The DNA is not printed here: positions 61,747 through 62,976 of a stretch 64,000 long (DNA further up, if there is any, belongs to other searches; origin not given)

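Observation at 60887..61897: GDP-mannose 3,5-epimerase (GME) homolog points to L-galactose or L-gulose in this bacterial glycan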

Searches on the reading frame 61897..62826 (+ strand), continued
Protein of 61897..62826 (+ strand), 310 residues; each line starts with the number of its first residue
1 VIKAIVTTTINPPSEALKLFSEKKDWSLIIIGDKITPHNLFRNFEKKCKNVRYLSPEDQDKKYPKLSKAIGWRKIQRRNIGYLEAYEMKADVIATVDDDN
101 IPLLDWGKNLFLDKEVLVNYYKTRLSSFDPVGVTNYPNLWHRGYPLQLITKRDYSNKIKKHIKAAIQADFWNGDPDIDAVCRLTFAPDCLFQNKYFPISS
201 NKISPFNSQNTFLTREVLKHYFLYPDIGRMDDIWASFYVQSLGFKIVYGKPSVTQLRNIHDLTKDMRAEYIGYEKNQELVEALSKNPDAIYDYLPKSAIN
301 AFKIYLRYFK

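Call 53: find_encoding_contigs(protein=P0128, flank=8000, max_places=2)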
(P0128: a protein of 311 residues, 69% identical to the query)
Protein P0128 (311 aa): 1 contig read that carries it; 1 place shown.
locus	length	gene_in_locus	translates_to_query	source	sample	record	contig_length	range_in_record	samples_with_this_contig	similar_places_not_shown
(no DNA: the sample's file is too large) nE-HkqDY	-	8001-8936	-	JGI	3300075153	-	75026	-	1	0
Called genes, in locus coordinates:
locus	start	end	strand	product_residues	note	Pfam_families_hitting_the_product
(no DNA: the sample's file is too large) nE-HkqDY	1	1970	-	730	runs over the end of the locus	PF09586:YfhO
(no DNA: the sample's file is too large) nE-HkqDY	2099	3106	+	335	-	PF00535:Glycos_transf_2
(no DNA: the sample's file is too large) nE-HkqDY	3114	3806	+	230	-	PF06325:PrmA (weak), PF13489:Methyltransf_23, PF01209:Ubie_methyltran, PF02353:CMAS, PF13847:Methyltransf_31, PF08241:Methyltransf_11, PF08242:Methyltransf_12, PF13649:Methyltransf_25, +1 more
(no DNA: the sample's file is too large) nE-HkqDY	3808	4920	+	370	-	PF00155:Aminotran_1_2, PF01041:DegT_DnrJ_EryC1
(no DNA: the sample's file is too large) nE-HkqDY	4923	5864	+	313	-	PF01408:GFO_IDH_MocA, PF02894:GFO_IDH_MocA_C, PF22725:GFO_IDH_MocA_C3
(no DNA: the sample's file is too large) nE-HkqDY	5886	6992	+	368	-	PF00534:Glycos_transf_1, PF13692:Glyco_trans_1_4, PF26337:Gtf3_C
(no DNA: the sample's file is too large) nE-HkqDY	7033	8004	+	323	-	PF01073:3Beta_HSD (weak), PF01370:Epimerase, PF07993:NAD_binding_4 (faint), PF16363:GDP_Man_Dehyd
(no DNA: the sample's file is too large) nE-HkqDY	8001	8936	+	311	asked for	-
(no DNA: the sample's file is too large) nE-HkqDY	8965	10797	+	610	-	PF13522:GATase_6, PF13537:GATase_7, PF00733:Asn_synthase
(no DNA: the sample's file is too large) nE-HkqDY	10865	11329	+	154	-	PF01467:CTP_transf_like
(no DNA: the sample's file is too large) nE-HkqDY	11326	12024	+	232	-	PF01066:CDP-OH_P_transf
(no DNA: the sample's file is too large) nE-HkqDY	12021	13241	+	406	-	PF13439:Glyco_transf_4, PF13579:Glyco_trans_4_4 (weak), PF20706:GT4-conflict (weak), PF00534:Glycos_transf_1, PF13692:Glyco_trans_1_4, PF13524:Glyco_trans_1_2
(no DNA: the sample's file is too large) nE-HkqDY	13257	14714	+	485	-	PF07021:MetW, PF13489:Methyltransf_23, PF08241:Methyltransf_11, PF08242:Methyltransf_12, PF13649:Methyltransf_25, PF13847:Methyltransf_31, PF13489:Methyltransf_23, PF07021:MetW, +10 more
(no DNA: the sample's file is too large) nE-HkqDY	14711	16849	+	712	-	-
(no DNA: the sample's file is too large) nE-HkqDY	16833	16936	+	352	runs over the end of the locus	-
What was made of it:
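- Another relative has DegT plus a GFO/IDH/MocA oxidoreductase just upstream of the pair (call 53).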

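Call 74: search_protein_families(library=pfam, alignment_id=A1, max_evalue=1)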
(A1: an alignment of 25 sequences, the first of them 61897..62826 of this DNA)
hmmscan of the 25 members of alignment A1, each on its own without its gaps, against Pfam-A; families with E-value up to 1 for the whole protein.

A. member 1, window:61897-62826:+ (310 aa): 1 family
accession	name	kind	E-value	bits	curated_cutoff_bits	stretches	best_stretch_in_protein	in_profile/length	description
PF03385.23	STELLO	-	0.014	14.7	27.8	1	229-284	1-60/387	STELLO glycosyltransferases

B. families by the number of members that match (of 25 scanned): 8 families
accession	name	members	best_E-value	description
PF03385.23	STELLO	11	0.0023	STELLO glycosyltransferases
PF10749.14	DUF2534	3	0.15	Protein of unknown function (DUF2534)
PF03214.19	RGP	1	0.0011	Reversibly glycosylated polypeptide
PF04297.20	UPF0122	1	0.056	Putative helix-turn-helix protein, YlxM / p13 like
PF19512.4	DUF6046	1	0.064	Domain of unknown function (DUF6046)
PF01221.23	Dynein_light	1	0.18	Dynein light chain type 1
PF13041.12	PPR_2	1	0.21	PPR repeat family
PF18186.6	SLATT_4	1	0.22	SMODS and SLOG-associating 2TM effector domain family 4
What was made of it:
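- On GT75 NDP-pyranose mutase (MtdL/Hyg20/plant UAM): STELLO PF03385 is hit sub-threshold in 11 of 25 (call 74).
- Closest known: Plant UDP-L-arabinopyranose mutases / reversibly glycosylated polypeptides. Different: Pfam RGP is not reached: 1 of 25 family members at E=0.0011 and none above threshold (call 74).
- No Pfam RGP hit reaches threshold (call 74).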

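Call 75: search_solved_structures(query=A1, max_evalue=0.01)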
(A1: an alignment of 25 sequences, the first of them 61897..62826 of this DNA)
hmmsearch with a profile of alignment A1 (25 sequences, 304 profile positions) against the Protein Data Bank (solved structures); distinct sequences matched with E-value up to 0.01: 4.
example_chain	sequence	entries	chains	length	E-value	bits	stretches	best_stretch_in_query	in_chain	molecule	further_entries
7yua_A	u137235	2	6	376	6.7e-25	91.3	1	26-288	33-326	Transglycosylse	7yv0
7xpr_A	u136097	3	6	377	6.7e-25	91.3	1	26-288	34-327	Transglycosylse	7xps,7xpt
8hl8_A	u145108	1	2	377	2.1e-24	89.7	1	26-288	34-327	Transglycosylse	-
7xpu_A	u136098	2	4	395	3.4e-24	89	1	26-288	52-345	Transglycosylse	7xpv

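Call 76: find_encoding_contigs(protein=P0138, flank=5000, max_places=1)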
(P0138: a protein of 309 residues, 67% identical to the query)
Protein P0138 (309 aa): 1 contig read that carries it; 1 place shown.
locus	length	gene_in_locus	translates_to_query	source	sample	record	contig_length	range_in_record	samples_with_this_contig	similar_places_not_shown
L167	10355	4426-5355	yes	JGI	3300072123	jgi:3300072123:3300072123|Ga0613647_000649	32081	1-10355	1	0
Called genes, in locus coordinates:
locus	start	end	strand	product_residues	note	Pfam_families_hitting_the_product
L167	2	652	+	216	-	?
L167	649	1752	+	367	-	PF13439:Glyco_transf_4, PF20706:GT4-conflict, PF00534:Glycos_transf_1, PF13692:Glyco_trans_1_4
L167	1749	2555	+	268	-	PF00535:Glycos_transf_2, PF10111:Glyco_tranf_2_2, PF13641:Glyco_tranf_2_3 (weak)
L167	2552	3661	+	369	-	PF00534:Glycos_transf_1, PF13692:Glyco_trans_1_4, PF26337:Gtf3_C (weak)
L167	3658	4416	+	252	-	PF16363:GDP_Man_Dehyd (faint), PF01370:Epimerase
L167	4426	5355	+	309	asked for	-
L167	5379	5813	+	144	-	PF01467:CTP_transf_like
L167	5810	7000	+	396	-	PF04464:Glyphos_transf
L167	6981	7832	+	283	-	PF13847:Methyltransf_31 (weak), PF08241:Methyltransf_11, PF13649:Methyltransf_25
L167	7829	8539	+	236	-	PF13489:Methyltransf_23, PF07021:MetW (weak), PF13847:Methyltransf_31, PF08241:Methyltransf_11, PF08242:Methyltransf_12, PF13649:Methyltransf_25 (faint)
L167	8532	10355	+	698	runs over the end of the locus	-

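Call 77: find_encoding_contigs(protein=P0145, flank=5000, max_places=1)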
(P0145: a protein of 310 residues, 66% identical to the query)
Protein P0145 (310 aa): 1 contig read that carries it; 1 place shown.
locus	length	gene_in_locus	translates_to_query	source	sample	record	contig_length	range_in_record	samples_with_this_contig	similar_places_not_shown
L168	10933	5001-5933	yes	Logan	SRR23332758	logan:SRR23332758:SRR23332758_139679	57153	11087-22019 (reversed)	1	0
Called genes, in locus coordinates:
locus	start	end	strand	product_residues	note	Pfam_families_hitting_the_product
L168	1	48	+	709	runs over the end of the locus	-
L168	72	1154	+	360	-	PF00534:Glycos_transf_1, PF13692:Glyco_trans_1_4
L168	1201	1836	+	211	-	PF25084:LbH_EIF2B (faint), PF25087:GMPPB_C (faint), PF00132:Hexapep (weak)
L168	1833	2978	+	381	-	PF01041:DegT_DnrJ_EryC1, PF01212:Beta_elim_lyase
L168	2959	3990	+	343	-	PF08240:ADH_N, PF16912:Glu_dehyd_C, PF00107:ADH_zinc_N, PF13602:ADH_zinc_N_2 (faint)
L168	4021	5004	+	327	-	PF01370:Epimerase, PF05368:NmrA (weak), PF01073:3Beta_HSD, PF07993:NAD_binding_4 (faint), PF16363:GDP_Man_Dehyd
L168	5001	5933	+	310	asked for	-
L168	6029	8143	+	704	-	-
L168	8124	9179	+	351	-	-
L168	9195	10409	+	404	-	PF01053:Cys_Met_Meta_PP (weak), PF01041:DegT_DnrJ_EryC1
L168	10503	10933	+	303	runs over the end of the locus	-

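Call 78: find_encoding_contigs(protein=P0135, flank=5000, max_places=1)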
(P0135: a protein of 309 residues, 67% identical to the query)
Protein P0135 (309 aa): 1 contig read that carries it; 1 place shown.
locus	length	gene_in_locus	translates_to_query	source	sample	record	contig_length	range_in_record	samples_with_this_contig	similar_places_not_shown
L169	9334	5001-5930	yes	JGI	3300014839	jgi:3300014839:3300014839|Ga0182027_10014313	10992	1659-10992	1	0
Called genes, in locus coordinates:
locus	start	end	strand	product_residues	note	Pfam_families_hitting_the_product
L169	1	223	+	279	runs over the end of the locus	PF00535:Glycos_transf_2, PF10111:Glyco_tranf_2_2, PF13641:Glyco_tranf_2_3 (faint)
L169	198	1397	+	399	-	PF00534:Glycos_transf_1 (faint), PF13692:Glyco_trans_1_4, PF26337:Gtf3_C (weak)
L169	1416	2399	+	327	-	PF01370:Epimerase, PF02719:Polysacc_synt_2 (faint), PF01073:3Beta_HSD (weak), PF16363:GDP_Man_Dehyd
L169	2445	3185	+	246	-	PF02527:GidB (weak), PF01209:Ubie_methyltran, PF13489:Methyltransf_23, PF06325:PrmA, PF13847:Methyltransf_31, PF08241:Methyltransf_11, PF08242:Methyltransf_12, PF13649:Methyltransf_25, +3 more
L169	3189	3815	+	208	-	PF13489:Methyltransf_23, PF07021:MetW (weak), PF13847:Methyltransf_31, PF08241:Methyltransf_11, PF13649:Methyltransf_25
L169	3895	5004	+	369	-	PF00534:Glycos_transf_1, PF13692:Glyco_trans_1_4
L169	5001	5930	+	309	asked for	-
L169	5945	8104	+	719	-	-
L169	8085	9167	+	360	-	-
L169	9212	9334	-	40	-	?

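Call 79: find_encoding_contigs(protein=P0146, flank=5000, max_places=1)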
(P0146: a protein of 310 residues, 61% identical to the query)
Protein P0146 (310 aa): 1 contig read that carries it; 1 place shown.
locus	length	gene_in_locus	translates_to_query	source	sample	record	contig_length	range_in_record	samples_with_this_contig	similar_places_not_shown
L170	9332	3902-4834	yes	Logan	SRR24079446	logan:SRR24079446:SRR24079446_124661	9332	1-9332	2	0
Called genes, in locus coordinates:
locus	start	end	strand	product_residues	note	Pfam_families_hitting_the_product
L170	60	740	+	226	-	PF25084:LbH_EIF2B (weak), PF25087:GMPPB_C (faint), PF00132:Hexapep, PF14602:Hexapep_2 (weak)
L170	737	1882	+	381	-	PF01041:DegT_DnrJ_EryC1, PF01212:Beta_elim_lyase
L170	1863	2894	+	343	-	PF08240:ADH_N, PF16912:Glu_dehyd_C, PF00107:ADH_zinc_N, PF13602:ADH_zinc_N_2 (weak)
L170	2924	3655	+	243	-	PF05368:NmrA (weak), PF01073:3Beta_HSD, PF01370:Epimerase, PF07993:NAD_binding_4 (faint), PF16363:GDP_Man_Dehyd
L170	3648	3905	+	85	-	-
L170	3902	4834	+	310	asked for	-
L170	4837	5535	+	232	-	PF13489:Methyltransf_23, PF13847:Methyltransf_31, PF08241:Methyltransf_11, PF08242:Methyltransf_12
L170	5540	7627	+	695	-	-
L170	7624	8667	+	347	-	-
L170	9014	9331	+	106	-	?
